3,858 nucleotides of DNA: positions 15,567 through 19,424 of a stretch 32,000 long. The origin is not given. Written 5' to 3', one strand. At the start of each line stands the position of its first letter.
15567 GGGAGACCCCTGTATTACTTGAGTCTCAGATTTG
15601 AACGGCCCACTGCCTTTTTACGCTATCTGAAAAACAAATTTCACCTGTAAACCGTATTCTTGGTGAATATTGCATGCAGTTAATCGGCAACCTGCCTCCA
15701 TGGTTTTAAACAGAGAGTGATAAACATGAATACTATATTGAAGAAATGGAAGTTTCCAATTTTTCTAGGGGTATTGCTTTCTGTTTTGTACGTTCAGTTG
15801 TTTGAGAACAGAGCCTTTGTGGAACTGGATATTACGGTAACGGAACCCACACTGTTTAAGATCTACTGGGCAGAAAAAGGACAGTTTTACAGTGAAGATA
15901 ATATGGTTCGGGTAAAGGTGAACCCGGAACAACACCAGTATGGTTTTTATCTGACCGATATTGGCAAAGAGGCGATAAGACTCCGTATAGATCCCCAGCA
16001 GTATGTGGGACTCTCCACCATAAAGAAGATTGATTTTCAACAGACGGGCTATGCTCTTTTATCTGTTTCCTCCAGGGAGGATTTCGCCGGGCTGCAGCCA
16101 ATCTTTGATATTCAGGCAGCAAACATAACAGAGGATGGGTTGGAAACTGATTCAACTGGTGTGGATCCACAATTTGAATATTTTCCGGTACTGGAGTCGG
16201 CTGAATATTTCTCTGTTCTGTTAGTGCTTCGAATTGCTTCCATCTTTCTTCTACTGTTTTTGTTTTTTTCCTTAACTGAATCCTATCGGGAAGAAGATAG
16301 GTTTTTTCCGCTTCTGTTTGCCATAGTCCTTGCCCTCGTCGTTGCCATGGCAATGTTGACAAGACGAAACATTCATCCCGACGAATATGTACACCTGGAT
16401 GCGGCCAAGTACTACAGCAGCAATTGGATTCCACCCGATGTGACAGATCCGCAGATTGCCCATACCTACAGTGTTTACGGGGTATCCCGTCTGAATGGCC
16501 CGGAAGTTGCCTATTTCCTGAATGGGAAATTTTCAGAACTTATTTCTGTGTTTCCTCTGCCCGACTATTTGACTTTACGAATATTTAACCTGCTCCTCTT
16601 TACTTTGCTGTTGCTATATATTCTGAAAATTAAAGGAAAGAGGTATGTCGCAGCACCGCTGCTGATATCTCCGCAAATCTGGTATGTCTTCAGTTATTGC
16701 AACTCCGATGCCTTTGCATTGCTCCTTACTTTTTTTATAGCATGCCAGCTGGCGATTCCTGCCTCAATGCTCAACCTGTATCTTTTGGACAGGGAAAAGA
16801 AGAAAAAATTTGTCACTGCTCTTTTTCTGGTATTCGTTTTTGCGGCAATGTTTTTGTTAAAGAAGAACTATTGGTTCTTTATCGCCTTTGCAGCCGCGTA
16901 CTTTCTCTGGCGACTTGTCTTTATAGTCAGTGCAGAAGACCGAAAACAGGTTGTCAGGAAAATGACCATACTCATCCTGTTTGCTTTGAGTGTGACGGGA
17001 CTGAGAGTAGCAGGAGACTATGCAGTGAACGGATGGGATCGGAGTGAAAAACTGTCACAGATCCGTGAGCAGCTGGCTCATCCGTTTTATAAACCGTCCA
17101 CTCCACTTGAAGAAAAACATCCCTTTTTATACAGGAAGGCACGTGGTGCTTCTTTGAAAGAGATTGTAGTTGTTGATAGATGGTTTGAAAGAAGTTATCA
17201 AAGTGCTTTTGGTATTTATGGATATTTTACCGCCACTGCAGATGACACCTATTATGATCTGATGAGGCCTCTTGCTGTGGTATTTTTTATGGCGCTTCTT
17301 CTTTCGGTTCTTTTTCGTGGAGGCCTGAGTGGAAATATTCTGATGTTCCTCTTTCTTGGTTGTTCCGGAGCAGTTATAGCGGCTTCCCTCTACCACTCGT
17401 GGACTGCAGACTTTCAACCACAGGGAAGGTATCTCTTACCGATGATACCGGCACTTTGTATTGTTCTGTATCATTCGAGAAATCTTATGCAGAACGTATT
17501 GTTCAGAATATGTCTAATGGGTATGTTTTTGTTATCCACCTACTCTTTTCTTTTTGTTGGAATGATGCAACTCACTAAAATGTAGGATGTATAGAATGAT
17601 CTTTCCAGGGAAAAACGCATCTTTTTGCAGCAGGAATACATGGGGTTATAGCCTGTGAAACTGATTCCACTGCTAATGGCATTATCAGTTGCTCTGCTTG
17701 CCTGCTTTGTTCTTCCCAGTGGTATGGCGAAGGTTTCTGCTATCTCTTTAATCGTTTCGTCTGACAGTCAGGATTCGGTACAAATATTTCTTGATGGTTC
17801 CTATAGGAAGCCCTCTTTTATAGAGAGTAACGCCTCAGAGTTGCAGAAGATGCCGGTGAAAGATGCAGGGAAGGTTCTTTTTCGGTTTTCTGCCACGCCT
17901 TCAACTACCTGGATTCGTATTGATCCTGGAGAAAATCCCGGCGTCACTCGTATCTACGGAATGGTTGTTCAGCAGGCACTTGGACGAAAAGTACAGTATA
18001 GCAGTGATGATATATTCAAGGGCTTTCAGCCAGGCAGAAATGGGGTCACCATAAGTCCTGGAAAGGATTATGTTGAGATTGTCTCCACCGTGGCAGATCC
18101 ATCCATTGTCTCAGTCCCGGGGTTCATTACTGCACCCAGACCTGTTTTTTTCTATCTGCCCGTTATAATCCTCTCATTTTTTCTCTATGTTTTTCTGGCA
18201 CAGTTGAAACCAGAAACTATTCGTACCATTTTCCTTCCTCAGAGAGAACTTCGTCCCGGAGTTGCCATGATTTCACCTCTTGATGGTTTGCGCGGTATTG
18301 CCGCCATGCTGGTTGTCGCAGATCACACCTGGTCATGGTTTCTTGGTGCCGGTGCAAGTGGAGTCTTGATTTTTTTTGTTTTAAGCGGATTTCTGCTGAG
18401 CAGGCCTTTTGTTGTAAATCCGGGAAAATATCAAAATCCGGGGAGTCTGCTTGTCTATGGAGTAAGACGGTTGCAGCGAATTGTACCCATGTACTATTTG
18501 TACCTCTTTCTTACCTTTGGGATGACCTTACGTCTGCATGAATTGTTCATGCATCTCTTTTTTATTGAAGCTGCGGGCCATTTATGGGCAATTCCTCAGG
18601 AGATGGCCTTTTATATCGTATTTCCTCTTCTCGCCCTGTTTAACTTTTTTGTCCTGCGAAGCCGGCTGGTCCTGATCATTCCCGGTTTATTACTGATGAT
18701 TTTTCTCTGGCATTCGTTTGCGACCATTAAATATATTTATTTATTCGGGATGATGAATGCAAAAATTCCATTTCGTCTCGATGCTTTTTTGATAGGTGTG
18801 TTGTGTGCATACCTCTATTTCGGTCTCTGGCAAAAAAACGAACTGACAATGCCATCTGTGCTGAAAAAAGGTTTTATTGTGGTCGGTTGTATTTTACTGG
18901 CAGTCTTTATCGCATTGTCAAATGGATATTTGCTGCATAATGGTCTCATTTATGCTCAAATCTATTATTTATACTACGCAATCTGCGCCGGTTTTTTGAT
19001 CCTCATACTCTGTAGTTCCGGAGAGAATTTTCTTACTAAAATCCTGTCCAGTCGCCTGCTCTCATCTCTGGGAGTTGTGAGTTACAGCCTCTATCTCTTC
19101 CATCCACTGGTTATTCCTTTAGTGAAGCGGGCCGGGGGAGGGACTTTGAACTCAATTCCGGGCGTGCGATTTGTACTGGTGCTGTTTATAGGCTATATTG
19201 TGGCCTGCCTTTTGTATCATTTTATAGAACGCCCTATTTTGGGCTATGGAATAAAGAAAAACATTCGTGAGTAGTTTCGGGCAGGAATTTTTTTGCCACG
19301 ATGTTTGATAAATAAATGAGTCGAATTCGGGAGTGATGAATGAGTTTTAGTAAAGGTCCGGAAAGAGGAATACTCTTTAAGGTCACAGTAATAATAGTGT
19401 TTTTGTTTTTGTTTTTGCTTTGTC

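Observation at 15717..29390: A ~130-aa extracytoplasmic module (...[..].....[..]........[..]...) recurs in four different membrane enzymes of one locus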

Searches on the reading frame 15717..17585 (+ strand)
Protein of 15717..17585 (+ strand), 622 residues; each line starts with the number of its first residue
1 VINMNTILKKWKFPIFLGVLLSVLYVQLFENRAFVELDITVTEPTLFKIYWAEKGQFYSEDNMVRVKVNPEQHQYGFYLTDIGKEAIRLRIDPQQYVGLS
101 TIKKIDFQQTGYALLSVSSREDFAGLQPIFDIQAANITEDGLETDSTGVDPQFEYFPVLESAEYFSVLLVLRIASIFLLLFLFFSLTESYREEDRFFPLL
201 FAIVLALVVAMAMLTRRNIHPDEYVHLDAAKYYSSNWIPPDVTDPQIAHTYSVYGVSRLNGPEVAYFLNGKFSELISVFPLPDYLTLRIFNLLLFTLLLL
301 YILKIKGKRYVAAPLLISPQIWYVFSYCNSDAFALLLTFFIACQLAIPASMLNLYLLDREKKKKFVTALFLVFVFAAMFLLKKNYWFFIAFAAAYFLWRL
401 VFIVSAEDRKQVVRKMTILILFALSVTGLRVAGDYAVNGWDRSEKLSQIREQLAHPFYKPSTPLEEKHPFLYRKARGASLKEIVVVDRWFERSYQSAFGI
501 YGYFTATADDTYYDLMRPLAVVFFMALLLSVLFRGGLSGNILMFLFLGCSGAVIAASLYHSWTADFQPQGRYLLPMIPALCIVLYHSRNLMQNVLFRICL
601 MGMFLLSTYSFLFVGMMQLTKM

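Call 4: search_protein_families(library=pfam, proteins=[window:15717-17585:+], max_evalue=1)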
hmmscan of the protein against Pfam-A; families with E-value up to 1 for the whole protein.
window:15717-17585:+ (622 aa): 0 families

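Call 5: search_protein_families(library=ncbifam, proteins=[window:15717-17585:+], max_evalue=1)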
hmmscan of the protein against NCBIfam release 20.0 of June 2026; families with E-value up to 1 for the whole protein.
window:15717-17585:+ (622 aa): 0 families

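Call 38: find_related_loci(query=A4, collection=genome_contigs, flank=10000)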
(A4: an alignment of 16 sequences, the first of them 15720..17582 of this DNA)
Query A4 (621 aa) in genome_contigs; peptide patterns used: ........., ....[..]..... (x = any residue, [..] = any of these).
490 stretches matched a pattern; 403 encode a relative of the query (tblastn E <= 1e-3); the best 80 are kept; 80 distinct loci.
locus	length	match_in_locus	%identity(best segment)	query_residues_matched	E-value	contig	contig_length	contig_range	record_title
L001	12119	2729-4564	57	5-618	0e+0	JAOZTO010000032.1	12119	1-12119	MAG: Desulfocapsa sp. isolate GMC8_bin_18_sub GMC8_4727_length_12119_cov_10.800066, whole genome shotgun sequence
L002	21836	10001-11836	54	9-621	0e+0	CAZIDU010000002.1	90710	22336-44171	MAG TPA_asm: uncultured Desulfocapsa sp. isolate binchicken_co243_282 genome assembly, contig: NODE_99_length_90710_cov_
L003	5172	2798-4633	54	9-621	0e+0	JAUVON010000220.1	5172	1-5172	MAG: Desulfobulbaceae bacterium isolate CSMAG_637 CSMAG_637_k141_501922_length_5172_cov_8.7639, whole genome shotgun seq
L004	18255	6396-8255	54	1-621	0e+0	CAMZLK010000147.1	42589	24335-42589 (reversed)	uncultured Desulfocapsa sp. isolate TAG_MAG_00006 genome assembly, contig: TAG_MAG_00006_000000000004, whole genome shot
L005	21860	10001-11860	52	1-621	0e+0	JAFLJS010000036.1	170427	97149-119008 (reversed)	MAG: Desulfocapsa sp. isolate MC-05 c_000000518029, whole genome shotgun sequence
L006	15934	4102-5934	53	9-621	0e+0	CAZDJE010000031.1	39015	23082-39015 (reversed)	MAG TPA_asm: uncultured Desulfocapsa sp. isolate binchicken_co47_151 genome assembly, contig: NODE_651_length_39015_cov_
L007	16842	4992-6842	51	1-618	0e+0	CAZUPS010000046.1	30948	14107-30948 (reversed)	MAG TPA_asm: uncultured Desulfocapsa sp. isolate binchicken_co47_206 genome assembly, contig: NODE_932_length_30948_cov_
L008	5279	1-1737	54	42-621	0e+0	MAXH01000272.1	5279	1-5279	MAG: Desulfobulbaceae bacterium S3730MH12 k99_495936, whole genome shotgun sequence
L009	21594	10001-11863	53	1-621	0e+0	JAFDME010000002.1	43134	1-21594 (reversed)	MAG: Deltaproteobacteria bacterium isolate WB1_Bin_21 WB1_Bin_21_scaffold_816, whole genome shotgun sequence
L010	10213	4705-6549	52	5-620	0e+0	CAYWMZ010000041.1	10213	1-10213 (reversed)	MAG TPA_asm: uncultured Desulfocapsa sp. isolate SRP128015_co3_85 genome assembly, contig: NODE_7855_length_10213_cov_5.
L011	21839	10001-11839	51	8-621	0e+0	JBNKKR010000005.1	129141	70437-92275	MAG: Desulfocapsaceae bacterium isolate H1H2.bin.35.strict NODE_5_length_129141_cov_5.424131, whole genome shotgun seque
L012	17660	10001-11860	49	1-621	0e+0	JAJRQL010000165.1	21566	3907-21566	MAG: Deltaproteobacteria bacterium isolate Dive100_bin10.55 k141_463986, whole genome shotgun sequence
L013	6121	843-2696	51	1-621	0e+0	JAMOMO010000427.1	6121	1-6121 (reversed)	MAG: Desulfobulbaceae bacterium isolate 4281-140_metabat1_scaf2bin.006 4281-140_scaffold_6888_c1, whole genome shotgun s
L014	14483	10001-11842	50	5-621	0e+0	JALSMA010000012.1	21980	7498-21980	MAG: Desulfobulbaceae bacterium isolate 355-202_metabat2_scaf2bin.066 355-202_scaffold_1532_c1, whole genome shotgun seq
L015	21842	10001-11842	51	5-620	0e+0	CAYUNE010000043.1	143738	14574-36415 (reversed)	MAG TPA_asm: uncultured Desulfobulbia bacterium isolate binchicken_co219_319 genome assembly, contig: k141_455066, whole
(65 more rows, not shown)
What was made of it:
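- Tried and rejected: I used the protein A family instead (call 38).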

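Call 40: search_protein_families(library=pfam, alignment_id=A4, max_evalue=0.1)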
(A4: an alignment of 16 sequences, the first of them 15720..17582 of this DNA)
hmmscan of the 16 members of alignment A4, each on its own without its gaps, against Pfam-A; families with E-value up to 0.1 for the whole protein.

A. member 1, window:15720-17582:+ (621 aa): 0 families

B. families by the number of members that match (of 16 scanned): 2 families
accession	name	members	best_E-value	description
PF09913.15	DUF2142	6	3.8e-11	Predicted membrane protein (DUF2142)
PF10710.14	DUF2512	1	0.048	Protein of unknown function (DUF2512)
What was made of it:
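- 15717..17585 (+): Protein A, 622 aa: N-terminal TM, module, TM, then a multi-TM DUF2142-like (GT-C-type) core with an invariant HPDE[YF]VH loop motif. No Pfam hit for A itself (call 4), but 6 of 16 family members hit PF09913 DUF2142 (call 40).
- On GT-C glycosyltransferases (protein A): Six of 16 family members hit DUF2142 (best 3.8e-11, call 40).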

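Call 41: search_solved_structures(query=A4, max_evalue=10)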
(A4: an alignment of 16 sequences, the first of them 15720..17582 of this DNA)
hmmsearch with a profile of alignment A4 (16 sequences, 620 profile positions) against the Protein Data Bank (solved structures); distinct sequences matched with E-value up to 10: 0.
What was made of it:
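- On GT-C glycosyltransferases (protein A): A itself has no Pfam hit (call 4) and no PDB sequence hit (call 41).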

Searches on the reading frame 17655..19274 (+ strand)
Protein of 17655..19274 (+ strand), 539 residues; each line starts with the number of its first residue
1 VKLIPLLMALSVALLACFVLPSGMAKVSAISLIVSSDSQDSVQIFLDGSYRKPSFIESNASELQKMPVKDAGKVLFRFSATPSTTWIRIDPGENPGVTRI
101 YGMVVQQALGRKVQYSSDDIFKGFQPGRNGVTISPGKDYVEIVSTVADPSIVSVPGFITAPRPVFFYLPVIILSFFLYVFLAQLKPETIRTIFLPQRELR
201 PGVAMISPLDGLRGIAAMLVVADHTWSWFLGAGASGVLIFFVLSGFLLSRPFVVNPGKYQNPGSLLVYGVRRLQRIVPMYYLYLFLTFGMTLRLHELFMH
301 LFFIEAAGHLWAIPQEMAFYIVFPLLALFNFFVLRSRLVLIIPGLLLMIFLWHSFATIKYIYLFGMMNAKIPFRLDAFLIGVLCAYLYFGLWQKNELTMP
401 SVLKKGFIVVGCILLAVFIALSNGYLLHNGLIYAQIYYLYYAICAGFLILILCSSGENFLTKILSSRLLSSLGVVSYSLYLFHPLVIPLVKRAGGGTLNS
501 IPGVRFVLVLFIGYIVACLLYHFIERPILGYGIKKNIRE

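Call 4: search_protein_families(library=pfam, proteins=[window:17655-19274:+], max_evalue=1)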
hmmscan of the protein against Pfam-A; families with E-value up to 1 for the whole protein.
window:17655-19274:+ (539 aa): 2 families
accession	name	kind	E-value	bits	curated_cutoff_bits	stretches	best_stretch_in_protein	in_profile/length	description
PF01757.29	Acyl_transf_3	-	8.4e-24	84.7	31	1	209-521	4-325/326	Acyltransferase domain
PF22529.2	DUF7001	-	0.42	10.5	27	1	139-167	128-157/247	Family of unknown function (DUF7001)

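Call 5: search_protein_families(library=ncbifam, proteins=[window:17655-19274:+], max_evalue=1)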
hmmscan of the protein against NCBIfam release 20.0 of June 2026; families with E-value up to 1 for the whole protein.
window:17655-19274:+ (539 aa): 1 family
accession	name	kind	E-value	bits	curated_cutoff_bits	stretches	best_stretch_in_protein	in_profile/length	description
NF058601.1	ActlTfSucTMsmeg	equivalog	8.9e-06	24.4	1275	2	209-279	35-102/723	acetyltransferase SucT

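Call 29: find_encoding_contigs(protein=window:17655-19274:+, flank=2000, max_places=3)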
Protein window:17655-19274:+ (539 aa): no gene with exactly this product is on record in the collection.

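Call 31: find_encoding_contigs(protein=window:17655-19271:+, flank=1000, max_places=3)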
Protein seq(539 aa) (539 aa): no gene with exactly this product is on record in the collection.
